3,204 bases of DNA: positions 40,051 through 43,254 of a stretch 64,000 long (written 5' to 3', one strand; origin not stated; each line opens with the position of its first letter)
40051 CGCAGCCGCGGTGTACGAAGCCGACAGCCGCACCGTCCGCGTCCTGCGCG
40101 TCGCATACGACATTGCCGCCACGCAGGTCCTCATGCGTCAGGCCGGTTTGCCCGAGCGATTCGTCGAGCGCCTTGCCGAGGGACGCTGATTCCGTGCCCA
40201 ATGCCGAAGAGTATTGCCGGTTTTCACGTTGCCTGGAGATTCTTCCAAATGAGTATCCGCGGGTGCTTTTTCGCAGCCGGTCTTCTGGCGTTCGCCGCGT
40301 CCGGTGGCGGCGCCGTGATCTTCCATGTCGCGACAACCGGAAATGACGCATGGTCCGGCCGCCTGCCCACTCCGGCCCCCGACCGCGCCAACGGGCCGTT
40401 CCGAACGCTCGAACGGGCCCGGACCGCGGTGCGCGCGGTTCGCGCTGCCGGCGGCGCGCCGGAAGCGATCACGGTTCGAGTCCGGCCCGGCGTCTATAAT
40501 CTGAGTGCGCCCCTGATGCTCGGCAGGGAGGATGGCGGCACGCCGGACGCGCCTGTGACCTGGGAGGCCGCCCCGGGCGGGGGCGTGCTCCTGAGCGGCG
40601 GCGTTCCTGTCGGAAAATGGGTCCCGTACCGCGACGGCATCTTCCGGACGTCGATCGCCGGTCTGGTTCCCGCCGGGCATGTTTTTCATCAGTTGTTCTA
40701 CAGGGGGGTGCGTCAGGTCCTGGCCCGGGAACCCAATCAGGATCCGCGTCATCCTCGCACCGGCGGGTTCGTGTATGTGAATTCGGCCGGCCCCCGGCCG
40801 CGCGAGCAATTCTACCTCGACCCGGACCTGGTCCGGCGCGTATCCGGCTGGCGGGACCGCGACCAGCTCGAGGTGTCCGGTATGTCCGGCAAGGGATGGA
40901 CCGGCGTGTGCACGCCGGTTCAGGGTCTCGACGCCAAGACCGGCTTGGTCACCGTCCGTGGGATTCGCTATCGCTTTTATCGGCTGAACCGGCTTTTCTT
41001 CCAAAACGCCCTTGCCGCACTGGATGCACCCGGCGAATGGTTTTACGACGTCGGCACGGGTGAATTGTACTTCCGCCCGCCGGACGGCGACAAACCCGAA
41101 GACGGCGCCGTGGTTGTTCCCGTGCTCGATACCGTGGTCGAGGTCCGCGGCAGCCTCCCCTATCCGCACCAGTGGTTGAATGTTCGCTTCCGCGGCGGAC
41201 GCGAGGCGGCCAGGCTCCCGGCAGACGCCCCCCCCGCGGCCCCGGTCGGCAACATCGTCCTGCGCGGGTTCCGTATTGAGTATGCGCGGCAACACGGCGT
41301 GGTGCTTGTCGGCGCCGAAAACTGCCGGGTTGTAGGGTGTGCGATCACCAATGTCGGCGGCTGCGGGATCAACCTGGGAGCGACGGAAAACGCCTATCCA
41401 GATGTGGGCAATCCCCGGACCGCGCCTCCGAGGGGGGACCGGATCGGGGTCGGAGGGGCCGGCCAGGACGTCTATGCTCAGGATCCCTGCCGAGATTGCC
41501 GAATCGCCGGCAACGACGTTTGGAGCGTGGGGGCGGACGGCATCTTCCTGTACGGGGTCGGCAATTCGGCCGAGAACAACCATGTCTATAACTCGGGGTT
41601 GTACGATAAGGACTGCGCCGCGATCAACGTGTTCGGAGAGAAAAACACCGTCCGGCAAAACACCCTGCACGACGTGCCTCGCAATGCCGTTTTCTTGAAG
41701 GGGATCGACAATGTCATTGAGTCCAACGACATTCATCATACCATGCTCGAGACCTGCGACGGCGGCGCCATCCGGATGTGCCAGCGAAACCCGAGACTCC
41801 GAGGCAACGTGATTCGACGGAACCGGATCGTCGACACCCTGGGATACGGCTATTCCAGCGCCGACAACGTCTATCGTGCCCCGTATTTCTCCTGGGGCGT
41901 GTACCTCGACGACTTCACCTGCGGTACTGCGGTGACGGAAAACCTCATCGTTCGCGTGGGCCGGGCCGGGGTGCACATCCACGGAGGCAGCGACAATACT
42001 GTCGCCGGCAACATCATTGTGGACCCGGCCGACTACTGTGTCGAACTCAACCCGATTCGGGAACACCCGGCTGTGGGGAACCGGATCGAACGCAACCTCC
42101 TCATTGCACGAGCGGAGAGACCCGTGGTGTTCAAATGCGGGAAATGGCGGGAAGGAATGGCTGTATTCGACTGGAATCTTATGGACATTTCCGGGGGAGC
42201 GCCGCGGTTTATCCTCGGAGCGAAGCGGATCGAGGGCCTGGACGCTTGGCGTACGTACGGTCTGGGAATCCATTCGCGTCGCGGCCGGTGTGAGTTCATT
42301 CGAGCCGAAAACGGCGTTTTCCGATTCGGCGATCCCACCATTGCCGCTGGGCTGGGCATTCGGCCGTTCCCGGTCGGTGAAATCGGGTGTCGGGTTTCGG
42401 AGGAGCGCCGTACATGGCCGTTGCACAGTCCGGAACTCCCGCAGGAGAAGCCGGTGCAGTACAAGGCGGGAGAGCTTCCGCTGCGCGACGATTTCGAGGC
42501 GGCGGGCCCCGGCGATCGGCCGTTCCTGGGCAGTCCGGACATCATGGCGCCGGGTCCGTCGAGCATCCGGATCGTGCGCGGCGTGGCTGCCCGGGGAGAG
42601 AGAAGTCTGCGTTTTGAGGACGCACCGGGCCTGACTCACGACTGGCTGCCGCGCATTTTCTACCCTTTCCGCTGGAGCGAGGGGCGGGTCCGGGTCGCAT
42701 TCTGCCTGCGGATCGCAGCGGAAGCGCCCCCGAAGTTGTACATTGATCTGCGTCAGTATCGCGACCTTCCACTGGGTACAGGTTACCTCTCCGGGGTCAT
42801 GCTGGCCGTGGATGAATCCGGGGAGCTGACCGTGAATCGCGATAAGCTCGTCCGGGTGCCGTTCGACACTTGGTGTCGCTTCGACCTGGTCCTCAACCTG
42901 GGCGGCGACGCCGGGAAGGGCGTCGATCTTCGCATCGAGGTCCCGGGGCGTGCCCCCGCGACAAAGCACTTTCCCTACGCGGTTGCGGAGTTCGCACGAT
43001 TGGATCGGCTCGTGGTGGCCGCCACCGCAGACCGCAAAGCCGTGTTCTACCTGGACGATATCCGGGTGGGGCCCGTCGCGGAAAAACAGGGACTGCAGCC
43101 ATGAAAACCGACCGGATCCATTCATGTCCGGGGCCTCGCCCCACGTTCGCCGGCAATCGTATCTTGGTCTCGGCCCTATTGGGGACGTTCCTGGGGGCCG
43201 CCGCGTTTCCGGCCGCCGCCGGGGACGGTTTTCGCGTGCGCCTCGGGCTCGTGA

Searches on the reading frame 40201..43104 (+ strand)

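Call 25: search_protein_families(library=pfam, proteins=[window:40201-43104:+], max_evalue=0.01)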
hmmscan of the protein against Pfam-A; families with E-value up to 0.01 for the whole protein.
window:40201-43104:+ (967 aa): 3 families
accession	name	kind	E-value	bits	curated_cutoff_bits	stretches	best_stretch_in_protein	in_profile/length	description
PF13229.12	Beta_helix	-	3.1e-18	66.3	25.9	1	474-616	2-144/158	Right handed beta helix region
PF05048.19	NosD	-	3.3e-11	43.5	23.6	1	430-552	46-154/212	Periplasmic copper-binding protein (NosD)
PF21231.2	GH141_M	-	0.0026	18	27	1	265-293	127-155/156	GH141 insertion domain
